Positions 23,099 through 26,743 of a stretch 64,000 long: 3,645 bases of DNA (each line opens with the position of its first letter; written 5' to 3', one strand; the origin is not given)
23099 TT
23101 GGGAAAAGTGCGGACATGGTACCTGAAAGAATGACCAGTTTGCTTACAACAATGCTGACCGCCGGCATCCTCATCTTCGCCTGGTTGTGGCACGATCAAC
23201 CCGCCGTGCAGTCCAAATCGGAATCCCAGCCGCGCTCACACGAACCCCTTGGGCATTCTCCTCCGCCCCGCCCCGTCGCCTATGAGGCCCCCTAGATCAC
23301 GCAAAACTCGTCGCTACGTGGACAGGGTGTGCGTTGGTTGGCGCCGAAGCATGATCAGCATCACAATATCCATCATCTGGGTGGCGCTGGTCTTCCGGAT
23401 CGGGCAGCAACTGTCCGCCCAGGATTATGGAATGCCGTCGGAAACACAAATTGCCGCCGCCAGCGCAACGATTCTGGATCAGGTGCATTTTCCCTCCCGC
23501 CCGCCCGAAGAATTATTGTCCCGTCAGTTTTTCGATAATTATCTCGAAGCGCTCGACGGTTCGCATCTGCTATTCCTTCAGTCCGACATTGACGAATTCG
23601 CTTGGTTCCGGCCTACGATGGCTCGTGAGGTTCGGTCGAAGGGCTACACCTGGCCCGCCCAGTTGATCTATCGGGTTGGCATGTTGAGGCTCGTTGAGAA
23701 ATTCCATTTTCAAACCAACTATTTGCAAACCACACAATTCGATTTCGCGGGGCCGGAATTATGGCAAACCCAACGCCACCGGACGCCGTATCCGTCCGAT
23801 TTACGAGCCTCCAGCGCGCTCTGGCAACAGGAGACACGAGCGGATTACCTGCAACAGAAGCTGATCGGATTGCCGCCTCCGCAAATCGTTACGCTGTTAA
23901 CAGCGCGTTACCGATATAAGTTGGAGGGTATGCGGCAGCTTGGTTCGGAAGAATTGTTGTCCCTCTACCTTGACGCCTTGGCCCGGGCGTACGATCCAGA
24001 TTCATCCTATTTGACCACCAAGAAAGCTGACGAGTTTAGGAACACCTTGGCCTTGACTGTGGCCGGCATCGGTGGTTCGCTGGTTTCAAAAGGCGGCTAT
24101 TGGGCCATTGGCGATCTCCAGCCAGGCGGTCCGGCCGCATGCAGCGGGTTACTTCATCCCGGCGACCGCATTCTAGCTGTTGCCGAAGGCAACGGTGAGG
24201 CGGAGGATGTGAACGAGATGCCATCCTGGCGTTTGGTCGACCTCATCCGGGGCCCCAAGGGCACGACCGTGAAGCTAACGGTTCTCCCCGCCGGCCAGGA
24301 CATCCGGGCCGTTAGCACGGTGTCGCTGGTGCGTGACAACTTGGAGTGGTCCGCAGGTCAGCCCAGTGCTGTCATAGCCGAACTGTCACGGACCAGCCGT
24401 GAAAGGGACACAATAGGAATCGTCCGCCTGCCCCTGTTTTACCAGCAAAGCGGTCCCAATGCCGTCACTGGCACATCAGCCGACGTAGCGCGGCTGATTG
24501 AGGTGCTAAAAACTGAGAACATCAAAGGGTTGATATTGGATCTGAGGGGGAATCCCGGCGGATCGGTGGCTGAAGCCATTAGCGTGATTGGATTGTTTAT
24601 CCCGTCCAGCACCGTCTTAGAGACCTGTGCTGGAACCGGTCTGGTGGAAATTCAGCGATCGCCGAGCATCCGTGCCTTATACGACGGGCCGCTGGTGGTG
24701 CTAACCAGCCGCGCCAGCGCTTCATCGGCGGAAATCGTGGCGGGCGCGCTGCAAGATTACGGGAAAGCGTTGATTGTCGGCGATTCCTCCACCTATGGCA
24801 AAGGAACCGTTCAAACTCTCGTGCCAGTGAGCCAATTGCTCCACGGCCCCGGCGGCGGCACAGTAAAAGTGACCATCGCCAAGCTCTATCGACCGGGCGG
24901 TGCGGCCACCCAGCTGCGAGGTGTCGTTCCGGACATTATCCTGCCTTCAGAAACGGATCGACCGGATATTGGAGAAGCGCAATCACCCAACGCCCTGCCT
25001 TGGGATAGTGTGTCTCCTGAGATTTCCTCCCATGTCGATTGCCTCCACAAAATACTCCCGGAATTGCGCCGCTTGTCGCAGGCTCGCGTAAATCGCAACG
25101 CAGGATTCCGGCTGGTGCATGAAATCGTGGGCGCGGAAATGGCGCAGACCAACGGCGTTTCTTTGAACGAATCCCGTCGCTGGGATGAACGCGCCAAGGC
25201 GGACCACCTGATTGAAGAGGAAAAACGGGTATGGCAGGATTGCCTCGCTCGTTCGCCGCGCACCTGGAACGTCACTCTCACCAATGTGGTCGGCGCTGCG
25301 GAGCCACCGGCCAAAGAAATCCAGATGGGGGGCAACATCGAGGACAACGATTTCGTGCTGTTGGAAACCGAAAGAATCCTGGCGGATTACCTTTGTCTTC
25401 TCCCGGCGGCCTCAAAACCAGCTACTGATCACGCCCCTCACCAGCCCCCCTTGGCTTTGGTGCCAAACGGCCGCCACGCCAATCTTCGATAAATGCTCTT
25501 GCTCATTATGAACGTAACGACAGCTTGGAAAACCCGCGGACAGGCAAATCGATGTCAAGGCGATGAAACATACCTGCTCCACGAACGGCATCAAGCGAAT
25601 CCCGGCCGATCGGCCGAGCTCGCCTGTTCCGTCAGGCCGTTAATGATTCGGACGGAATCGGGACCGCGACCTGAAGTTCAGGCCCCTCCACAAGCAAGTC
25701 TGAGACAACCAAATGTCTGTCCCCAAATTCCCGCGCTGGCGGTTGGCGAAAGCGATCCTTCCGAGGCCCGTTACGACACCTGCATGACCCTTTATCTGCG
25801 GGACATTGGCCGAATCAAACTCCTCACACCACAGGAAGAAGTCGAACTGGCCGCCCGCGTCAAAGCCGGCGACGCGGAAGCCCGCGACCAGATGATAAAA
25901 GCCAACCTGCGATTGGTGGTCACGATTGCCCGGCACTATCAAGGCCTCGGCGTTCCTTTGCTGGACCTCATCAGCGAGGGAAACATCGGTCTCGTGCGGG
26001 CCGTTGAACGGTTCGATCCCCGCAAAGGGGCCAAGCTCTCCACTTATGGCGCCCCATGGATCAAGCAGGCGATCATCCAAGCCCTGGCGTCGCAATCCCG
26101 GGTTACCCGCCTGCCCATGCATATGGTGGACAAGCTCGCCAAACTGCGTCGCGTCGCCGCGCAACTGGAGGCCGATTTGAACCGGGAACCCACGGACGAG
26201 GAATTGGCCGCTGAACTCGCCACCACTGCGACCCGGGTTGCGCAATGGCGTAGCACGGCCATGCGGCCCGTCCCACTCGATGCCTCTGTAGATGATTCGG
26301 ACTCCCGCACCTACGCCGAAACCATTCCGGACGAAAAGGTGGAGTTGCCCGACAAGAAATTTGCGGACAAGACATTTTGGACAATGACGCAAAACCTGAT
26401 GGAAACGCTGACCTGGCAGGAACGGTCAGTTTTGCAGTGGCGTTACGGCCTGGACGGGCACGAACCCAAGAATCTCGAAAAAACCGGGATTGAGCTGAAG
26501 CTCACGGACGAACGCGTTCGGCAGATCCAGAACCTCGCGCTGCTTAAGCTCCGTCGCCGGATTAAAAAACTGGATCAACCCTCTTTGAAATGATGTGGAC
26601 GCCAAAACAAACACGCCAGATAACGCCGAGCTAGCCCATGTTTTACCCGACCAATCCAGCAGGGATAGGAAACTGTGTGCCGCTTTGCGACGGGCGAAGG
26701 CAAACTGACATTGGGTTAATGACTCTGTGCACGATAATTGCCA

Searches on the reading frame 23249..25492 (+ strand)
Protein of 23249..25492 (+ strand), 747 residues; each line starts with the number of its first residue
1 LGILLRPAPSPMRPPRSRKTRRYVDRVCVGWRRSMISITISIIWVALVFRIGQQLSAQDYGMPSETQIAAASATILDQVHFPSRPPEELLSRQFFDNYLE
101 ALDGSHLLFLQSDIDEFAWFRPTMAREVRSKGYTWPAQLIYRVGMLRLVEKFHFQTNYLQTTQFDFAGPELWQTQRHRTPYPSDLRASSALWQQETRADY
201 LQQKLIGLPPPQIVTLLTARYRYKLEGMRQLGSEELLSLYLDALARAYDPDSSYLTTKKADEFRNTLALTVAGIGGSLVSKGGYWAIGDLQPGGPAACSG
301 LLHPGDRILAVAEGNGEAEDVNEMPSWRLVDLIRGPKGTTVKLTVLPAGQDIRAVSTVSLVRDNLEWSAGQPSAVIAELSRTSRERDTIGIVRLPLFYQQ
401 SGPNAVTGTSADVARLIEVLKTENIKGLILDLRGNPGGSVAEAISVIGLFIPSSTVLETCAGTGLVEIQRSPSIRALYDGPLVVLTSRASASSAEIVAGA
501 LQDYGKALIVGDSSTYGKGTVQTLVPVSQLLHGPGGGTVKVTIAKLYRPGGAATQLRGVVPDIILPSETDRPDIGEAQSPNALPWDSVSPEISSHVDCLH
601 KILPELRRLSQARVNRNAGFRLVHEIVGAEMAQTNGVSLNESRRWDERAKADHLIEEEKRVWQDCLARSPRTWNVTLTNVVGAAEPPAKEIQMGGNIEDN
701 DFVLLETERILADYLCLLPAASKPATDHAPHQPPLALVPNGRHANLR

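Call 7: search_protein_families(library=pfam, proteins=[window:23249-25492:+])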
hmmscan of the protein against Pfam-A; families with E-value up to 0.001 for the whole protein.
window:23249-25492:+ (747 aa): 5 families
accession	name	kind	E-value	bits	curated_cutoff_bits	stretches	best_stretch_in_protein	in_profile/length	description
PF03572.23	Peptidase_S41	-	9.3e-42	142.9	24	1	389-564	2-164/165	Peptidase family S41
PF17804.6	TSP_NTD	-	1.1e-30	107.7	26.4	1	75-256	4-186/188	Tail specific protease N-terminal domain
PF11818.13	DUF3340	-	9.7e-16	58.7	28.6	1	572-715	4-154/155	C-terminal domain of tail specific protease (DUF3340)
PF00595.29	PDZ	-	1.2e-09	38.8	23.2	1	284-346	26-81/81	PDZ domain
PF17820.7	PDZ_6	-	0.00014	21.9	27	0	289-345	4-52/54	PDZ domain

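Call 8: search_protein_families(library=ncbifam, proteins=[window:23249-25492:+])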
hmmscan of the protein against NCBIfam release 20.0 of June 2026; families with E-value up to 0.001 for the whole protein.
window:23249-25492:+ (747 aa): 11 families
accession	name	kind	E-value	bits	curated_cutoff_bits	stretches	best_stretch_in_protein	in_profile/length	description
NF008388.1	PRK11186.1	exception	1.6e-119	400.2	825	1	73-653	49-616/663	carboxy terminal-processing peptidase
NF051464.1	tail_spec_CT441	exception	2.5e-79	267.7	700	1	234-608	209-565/645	tail-specific protease Tsp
TIGR00225.1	prc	subfamily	2.5e-70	237.2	218.6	1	232-586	11-335/335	C-terminal processing peptidase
TIGR03900.1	prc_long_Delta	hypoth_equivalog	2.2e-40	138.5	660.95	1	246-570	114-410/973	MXAN_5808 family serine peptidase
NF045588.1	Cterm_S41_CtpA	exception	1.8e-37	129.2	625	1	293-569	134-380/401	carboxyl-terminal processing protease CtpA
NF045589.1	Cterm_S41_CtpB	exception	2.4e-37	128.6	633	1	242-566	87-381/416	carboxyl-terminal processing protease CtpB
NF052377.1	lmo1851_S41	exception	5.1e-36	124.4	725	1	248-563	83-365/468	lmo1851 family serine protease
NF045590.1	Cterm_S41_CtpC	exception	2.3e-35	122.2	665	1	295-566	141-379/418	carboxyl-terminal processing protease CtpC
NF045591.1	Cterm_S41_CtpZ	exception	4.2e-31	108.1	525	1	293-568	134-377/403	carboxyl-terminal processing protease CtpZ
NF033424.1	chlamy_CPAF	equivalog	1.2e-08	34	250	1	466-564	445-537/564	protease-like activity factor CPAF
NF058627.1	S41_Gfo1087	equivalog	8.8e-08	31.5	455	0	419-445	246-272/489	GFO_1087 family putative carboxy terminal peptidase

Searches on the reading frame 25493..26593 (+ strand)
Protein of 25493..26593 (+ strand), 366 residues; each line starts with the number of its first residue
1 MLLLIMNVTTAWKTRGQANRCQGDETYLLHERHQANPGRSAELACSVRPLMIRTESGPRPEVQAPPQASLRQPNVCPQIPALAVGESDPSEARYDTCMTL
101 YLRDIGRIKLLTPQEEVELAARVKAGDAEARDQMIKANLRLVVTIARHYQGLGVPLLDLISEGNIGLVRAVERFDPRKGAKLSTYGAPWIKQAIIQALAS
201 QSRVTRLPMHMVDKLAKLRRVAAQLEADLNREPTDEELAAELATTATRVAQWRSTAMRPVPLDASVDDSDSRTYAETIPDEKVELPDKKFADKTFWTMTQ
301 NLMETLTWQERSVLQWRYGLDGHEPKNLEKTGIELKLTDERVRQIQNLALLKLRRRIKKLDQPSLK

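Call 7: search_protein_families(library=pfam, proteins=[window:25493-26593:+])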
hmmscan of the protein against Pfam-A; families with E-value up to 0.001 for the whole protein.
window:25493-26593:+ (366 aa): 4 families
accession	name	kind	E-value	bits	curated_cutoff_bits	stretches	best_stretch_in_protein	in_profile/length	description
PF04542.20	Sigma70_r2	-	7.5e-19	67.7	24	1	134-203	1-70/71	Sigma-70 region 2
PF00140.25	Sigma70_r1_2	-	2.7e-13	50.1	22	1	99-128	4-33/34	Sigma-70 factor, region 1.2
PF04539.22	Sigma70_r3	-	1.2e-11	45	25.3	1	214-287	2-75/78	Sigma-70 region 3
PF04545.22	Sigma70_r4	-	1.2e-11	44.4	24.1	1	302-354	1-49/50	Sigma-70, region 4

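Call 8: search_protein_families(library=ncbifam, proteins=[window:25493-26593:+])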
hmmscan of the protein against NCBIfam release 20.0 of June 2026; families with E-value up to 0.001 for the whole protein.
window:25493-26593:+ (366 aa): 47 families (the best 25 are shown)
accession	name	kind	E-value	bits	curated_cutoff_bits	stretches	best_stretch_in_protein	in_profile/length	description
TIGR02394.1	rpoS_proteo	equivalog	6.8e-79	265.3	378.7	1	95-359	12-276/285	RNA polymerase sigma factor RpoS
NF004207.0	PRK05657.1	equivalog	5.5e-77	259.3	394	1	94-359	54-319/329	RNA polymerase sigma factor RpoS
TIGR02997.1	Sig70-cyanoRpoD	subfamily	5.2e-75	252.5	384.5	2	129-354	74-298/298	RNA polymerase sigma factor, RpoD/SigA family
NF006666.0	PRK09210.1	equivalog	1.9e-74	251.2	572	1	89-357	92-362/370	RNA polymerase sigma factor RpoD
NF004208.0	PRK05658.1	equivalog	4.2e-70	237.5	555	2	128-355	391-618/631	RNA polymerase sigma factor RpoD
TIGR02393.1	RpoD_Cterm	equivalog_domain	8.6e-67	225.2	354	1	130-358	1-229/238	RNA polymerase sigma factor RpoD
NF005920.0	PRK07921.1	subfamily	7.1e-65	219.2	464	1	129-355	90-316/328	RNA polymerase sigma factor SigB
NF004561.0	PRK05901.1-3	equivalog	2.5e-63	215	582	1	129-355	299-525/537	RNA polymerase sigma factor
NF041931.2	MzaA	equivalog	3e-63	214.8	800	1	129-356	475-704/726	MZA anti-phage system associated sigma-70 family RNA polymerase sigma factor MzaA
NF005643.0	PRK07406.1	equivalog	5.4e-62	210.1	500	2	128-355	159-385/397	RNA polymerase sigma factor RpoD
NF004562.0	PRK05901.1-4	equivalog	9.9e-60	202.6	779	1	128-358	315-545/571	RNA polymerase sigma factor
NF004615.0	PRK05949.1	subfamily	2.1e-59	201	530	1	116-360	79-321/327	RNA polymerase sigma factor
NF005785.0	PRK07598.1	equivalog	2.3e-59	201.3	554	1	127-356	173-401/415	RNA polymerase sigma factor SigC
NF005642.0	PRK07405.1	subfamily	6.1e-59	199.8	524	1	119-360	73-312/318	RNA polymerase sigma factor SigD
NF004560.0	PRK05901.1-1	equivalog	3.3e-58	198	711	1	129-355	278-504/516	RNA polymerase sigma factor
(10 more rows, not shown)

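Call 77: find_homologous_proteins(query=window:25493-26593:+, max_evalue=1e-40)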
Query window:25493-26593:+ (366 aa): 7996 proteins with E <= 1e-40 among 8000 candidates; the best 120 are listed.
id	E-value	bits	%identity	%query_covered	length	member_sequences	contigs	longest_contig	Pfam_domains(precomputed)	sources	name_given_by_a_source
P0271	3.0e-237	805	100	100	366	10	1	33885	PF04545.23,PF00140.26,PF04542.21,PF04539.23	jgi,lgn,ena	-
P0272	8.0e-125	435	59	98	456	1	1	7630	PF04545.23,PF00140.26,PF04542.21,PF04539.23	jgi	jgi:RNA polymerase primary sigma factor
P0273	1.5e-122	427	68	78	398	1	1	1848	PF04545.23,PF00140.26,PF04542.21,PF04539.23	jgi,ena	-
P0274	1.5e-109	385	58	90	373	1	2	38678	PF04545.23,PF00140.26,PF04542.21,PF04539.23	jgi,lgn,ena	jgi:RNA polymerase primary sigma factor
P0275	2.7e-107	377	60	85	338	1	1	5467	PF04545.23,PF00140.26,PF04542.21,PF04539.23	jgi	-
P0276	1.5e-106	375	62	77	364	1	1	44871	PF04545.23,PF00140.26,PF04542.21,PF04539.23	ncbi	-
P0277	1.7e-105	371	63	77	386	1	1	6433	PF04545.23,PF00140.26,PF04542.21,PF04539.23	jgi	jgi:RNA polymerase primary sigma factor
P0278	1.9e-105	371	63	75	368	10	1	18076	PF04545.23,PF00140.26,PF04542.21,PF04539.23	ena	-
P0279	2.3e-105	371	62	75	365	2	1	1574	PF04545.23,PF00140.26,PF04542.21,PF04539.23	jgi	-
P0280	4.4e-105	370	61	75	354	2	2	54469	PF04545.23,PF00140.26,PF04542.21,PF04539.23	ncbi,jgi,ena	-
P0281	1.5e-104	368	57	83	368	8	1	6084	PF04545.23,PF00140.26,PF04542.21,PF04539.23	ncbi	-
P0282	1.8e-104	368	62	75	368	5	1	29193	PF04545.23,PF00140.26,PF04542.21,PF04539.23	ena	-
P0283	2.2e-104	368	63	74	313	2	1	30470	PF04545.23,PF00140.26,PF04542.21,PF04539.23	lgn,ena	-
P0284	3.2e-104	367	62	75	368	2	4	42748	PF04545.23,PF00140.26,PF04542.21,PF04539.23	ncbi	ncbi:MAG: sigma-70 family RNA polymerase sigma factor [Limisphaerales bacterium]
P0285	4.3e-104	367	57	83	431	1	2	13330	PF04545.23,PF00140.26,PF04542.21,PF04539.23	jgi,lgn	-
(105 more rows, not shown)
